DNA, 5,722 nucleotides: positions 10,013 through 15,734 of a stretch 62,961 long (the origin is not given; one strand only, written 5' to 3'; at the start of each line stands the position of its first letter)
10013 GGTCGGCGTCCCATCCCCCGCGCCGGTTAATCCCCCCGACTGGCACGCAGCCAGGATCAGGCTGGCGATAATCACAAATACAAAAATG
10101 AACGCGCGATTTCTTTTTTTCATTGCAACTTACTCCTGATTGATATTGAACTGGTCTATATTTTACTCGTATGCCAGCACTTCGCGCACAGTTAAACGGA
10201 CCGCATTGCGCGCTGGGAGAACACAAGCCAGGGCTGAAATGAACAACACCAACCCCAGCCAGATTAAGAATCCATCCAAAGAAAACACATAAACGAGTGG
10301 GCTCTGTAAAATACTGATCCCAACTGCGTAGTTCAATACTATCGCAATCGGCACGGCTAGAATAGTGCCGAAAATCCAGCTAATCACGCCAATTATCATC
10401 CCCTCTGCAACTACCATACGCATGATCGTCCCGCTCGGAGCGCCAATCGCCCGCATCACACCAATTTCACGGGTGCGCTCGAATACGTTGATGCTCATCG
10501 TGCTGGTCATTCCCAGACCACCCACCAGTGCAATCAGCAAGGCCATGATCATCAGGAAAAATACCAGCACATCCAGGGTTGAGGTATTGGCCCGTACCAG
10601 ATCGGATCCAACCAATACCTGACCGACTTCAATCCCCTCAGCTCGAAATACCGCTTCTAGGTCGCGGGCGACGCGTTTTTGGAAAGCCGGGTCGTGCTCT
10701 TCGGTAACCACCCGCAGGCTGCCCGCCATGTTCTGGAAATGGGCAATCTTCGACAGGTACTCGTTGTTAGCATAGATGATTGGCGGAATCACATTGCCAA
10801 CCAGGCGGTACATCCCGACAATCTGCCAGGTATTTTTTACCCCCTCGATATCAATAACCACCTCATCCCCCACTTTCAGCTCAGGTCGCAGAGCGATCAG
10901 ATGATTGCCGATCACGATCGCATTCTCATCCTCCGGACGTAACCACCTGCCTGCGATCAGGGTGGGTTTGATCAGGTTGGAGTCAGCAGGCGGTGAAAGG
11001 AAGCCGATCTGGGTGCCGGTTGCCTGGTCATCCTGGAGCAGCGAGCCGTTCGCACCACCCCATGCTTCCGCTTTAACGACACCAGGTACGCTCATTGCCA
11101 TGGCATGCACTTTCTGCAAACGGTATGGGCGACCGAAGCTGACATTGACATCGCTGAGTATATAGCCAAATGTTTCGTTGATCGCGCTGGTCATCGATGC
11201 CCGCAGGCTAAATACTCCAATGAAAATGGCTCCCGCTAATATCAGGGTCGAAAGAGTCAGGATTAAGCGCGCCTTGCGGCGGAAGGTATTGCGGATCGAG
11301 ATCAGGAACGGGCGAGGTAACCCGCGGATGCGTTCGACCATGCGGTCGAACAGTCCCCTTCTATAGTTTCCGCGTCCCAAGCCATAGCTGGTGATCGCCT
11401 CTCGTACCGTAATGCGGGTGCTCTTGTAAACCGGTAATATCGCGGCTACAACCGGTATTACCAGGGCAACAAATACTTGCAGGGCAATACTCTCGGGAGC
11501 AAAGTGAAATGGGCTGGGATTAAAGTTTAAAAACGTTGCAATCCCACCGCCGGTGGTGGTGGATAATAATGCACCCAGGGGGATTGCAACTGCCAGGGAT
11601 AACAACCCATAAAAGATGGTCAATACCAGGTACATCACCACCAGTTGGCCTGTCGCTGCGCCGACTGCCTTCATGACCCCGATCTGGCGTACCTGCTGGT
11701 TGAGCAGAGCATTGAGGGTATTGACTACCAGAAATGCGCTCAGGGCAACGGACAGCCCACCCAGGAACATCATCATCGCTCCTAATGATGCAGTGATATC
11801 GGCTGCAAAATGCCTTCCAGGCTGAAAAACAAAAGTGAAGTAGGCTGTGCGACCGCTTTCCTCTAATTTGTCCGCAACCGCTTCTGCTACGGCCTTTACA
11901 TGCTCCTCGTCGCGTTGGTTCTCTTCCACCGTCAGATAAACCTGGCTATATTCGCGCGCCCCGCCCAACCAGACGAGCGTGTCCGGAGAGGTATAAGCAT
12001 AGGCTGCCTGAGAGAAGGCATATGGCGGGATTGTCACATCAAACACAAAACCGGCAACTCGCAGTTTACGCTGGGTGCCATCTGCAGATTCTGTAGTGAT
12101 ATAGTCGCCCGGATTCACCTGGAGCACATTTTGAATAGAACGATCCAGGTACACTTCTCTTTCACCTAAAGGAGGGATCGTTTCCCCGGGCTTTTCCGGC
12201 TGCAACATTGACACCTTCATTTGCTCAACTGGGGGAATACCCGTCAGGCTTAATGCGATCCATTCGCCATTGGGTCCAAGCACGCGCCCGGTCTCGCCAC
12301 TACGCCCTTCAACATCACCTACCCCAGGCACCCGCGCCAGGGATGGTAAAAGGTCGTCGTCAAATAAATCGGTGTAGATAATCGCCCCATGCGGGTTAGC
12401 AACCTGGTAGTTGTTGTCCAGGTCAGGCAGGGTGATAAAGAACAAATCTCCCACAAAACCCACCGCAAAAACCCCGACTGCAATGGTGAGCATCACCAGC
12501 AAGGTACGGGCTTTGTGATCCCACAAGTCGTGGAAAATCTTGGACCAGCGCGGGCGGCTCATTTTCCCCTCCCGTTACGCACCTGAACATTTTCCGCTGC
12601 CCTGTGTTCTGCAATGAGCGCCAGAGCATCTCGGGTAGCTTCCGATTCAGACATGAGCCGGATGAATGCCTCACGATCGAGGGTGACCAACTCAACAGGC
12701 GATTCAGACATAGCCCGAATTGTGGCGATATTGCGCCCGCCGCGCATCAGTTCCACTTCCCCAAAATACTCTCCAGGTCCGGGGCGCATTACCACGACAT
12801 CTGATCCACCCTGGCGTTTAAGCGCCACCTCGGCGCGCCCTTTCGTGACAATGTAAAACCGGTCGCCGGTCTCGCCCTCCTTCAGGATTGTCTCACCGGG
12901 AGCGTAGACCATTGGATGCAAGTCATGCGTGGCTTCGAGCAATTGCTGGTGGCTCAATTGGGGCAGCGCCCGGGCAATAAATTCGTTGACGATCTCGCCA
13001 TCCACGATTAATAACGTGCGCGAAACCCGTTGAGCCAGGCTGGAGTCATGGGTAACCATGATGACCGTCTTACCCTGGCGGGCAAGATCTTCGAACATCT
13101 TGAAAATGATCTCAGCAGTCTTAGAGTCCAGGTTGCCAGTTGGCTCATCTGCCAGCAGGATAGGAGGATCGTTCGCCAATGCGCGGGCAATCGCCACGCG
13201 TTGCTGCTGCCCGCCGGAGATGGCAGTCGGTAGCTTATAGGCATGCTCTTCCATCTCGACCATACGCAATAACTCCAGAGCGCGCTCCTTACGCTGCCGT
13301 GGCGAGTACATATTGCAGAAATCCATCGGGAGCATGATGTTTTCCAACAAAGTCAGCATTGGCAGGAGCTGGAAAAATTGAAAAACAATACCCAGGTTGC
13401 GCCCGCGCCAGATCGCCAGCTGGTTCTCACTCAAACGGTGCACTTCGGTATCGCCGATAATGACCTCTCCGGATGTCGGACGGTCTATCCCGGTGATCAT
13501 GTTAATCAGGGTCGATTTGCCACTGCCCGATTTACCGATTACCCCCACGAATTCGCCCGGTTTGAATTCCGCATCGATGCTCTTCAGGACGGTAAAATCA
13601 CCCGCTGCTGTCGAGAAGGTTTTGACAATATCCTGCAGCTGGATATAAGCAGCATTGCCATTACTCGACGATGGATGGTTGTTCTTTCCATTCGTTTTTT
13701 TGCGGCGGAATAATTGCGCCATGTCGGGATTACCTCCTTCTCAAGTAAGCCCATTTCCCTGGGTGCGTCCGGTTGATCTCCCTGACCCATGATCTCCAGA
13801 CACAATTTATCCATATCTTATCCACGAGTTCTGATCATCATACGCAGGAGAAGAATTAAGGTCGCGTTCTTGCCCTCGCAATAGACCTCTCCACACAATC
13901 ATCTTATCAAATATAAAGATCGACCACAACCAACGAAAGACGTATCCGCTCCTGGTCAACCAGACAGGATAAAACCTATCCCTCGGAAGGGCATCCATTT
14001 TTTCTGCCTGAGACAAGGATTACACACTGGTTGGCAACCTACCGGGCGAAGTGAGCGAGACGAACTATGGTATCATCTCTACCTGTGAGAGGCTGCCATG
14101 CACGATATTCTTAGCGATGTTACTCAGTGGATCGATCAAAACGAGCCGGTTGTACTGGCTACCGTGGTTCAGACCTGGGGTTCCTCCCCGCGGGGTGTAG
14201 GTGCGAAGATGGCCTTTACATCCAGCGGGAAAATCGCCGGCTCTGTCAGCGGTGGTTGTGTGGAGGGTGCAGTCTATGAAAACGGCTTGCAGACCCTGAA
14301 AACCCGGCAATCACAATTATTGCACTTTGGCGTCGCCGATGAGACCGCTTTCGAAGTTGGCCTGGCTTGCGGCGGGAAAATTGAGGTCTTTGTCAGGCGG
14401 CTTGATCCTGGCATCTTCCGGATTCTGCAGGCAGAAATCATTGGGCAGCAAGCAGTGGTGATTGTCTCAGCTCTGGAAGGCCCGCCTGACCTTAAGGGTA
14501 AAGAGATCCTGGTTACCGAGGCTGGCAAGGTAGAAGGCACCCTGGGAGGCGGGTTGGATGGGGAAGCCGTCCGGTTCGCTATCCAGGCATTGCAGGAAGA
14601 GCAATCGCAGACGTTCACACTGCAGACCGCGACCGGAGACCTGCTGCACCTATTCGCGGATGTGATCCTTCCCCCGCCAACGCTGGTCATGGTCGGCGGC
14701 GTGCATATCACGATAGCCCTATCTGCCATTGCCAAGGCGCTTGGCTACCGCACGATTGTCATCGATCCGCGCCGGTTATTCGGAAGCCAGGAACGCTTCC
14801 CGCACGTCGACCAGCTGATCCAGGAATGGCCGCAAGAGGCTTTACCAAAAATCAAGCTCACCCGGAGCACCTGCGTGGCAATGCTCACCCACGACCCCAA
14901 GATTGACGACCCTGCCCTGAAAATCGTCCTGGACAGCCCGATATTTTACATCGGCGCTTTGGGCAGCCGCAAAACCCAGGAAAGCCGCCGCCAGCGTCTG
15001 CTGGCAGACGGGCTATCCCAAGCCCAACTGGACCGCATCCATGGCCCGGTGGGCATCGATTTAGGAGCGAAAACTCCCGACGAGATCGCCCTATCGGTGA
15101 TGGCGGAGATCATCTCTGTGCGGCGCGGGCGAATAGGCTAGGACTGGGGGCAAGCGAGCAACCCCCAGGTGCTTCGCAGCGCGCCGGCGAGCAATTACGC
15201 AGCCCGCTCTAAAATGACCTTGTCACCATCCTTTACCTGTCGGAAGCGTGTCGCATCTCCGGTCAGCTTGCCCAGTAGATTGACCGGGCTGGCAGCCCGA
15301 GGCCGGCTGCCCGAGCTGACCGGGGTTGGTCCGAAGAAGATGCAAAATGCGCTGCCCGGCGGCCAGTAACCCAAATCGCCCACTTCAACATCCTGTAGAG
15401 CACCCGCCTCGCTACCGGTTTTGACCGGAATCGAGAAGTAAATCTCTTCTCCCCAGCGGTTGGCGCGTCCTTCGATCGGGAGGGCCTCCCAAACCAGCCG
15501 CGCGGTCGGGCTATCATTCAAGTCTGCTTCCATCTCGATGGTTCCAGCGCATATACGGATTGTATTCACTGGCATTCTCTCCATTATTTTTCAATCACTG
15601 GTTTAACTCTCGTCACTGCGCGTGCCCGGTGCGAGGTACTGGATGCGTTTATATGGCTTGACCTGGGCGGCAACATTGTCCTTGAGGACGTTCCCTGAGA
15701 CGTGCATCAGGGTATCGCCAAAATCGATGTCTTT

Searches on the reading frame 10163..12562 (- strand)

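Call 33: search_protein_families(library=pfam, proteins=[window:10163-12562:-], max_evalue=0.00001)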
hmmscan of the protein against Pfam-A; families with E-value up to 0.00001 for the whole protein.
window:10163-12562:- (799 aa): 2 families
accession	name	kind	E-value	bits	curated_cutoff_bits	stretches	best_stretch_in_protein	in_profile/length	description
PF02687.27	FtsX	-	2.2e-29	102.4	25.5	2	671-790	1-118/120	FtsX-like permease C-terminal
PF12704.14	MacB_PCD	-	6.3e-10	40.1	27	1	434-586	2-156/207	MacB-like periplasmic core domain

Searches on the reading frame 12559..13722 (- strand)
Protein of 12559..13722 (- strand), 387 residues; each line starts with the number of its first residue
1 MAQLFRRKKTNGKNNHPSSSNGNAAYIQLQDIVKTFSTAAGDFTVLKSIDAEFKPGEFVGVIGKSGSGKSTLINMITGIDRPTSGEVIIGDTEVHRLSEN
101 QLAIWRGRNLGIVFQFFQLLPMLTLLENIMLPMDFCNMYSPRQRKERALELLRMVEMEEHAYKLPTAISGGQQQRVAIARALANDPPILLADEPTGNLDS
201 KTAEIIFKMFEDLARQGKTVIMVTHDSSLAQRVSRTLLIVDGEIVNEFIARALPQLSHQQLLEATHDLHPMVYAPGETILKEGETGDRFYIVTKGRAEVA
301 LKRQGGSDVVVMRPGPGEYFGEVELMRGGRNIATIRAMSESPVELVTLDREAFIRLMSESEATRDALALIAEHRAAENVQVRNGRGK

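Call 33: search_protein_families(library=pfam, proteins=[window:12559-13722:-], max_evalue=0.00001)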
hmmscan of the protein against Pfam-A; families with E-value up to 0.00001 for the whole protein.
window:12559-13722:- (387 aa): 3 families
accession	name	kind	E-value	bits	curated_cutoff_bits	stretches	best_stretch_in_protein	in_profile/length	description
PF00005.33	ABC_tran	-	1.1e-34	120.5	25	1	46-195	1-136/137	ABC transporter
PF00027.35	cNMP_binding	-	1.6e-20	73.3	27.5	1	272-359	3-88/89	Cyclic nucleotide-binding domain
PF13304.12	AAA_21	-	4.3e-07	30.7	27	0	174-229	244-302/304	AAA domain, putative AbiEii toxin, Type IV TA system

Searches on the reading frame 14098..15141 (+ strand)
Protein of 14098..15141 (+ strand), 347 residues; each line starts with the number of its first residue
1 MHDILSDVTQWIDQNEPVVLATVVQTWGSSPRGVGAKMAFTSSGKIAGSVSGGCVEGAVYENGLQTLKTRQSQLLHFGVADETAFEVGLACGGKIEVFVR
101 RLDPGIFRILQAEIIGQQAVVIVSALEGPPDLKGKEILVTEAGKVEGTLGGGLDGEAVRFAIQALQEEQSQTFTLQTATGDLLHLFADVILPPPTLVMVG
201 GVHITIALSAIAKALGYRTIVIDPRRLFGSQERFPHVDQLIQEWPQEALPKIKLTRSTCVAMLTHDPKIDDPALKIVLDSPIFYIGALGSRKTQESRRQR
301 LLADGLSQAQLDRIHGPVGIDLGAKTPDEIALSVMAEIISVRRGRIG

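Call 82: search_protein_families(library=pfam, proteins=[window:14098-15141:+], max_evalue=0.001)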
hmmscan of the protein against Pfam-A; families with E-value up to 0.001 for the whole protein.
window:14098-15141:+ (347 aa): 2 families
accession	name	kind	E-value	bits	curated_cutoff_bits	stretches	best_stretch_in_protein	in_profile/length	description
PF13478.12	XdhC_C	-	1.1e-40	139.4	29.7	1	196-338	1-125/125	XdhC Rossmann domain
PF02625.21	XdhC_CoxI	-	7.6e-33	112.7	24.3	2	11-78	1-68/68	XdhC and CoxI family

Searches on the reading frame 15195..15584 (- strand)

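Call 82: search_protein_families(library=pfam, proteins=[window:15195-15584:-], max_evalue=0.001)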
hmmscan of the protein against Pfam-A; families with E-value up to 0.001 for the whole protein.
window:15195-15584:- (129 aa): 2 families
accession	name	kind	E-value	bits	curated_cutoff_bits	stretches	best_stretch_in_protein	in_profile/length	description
PF04126.18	Cyclophil_like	-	6.6e-42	142.6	27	1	8-126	2-120/120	Cyclophilin-like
PF18050.6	Cyclophil_like2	-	2e-10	41.2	22.7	1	14-87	4-79/115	Cyclophilin-like family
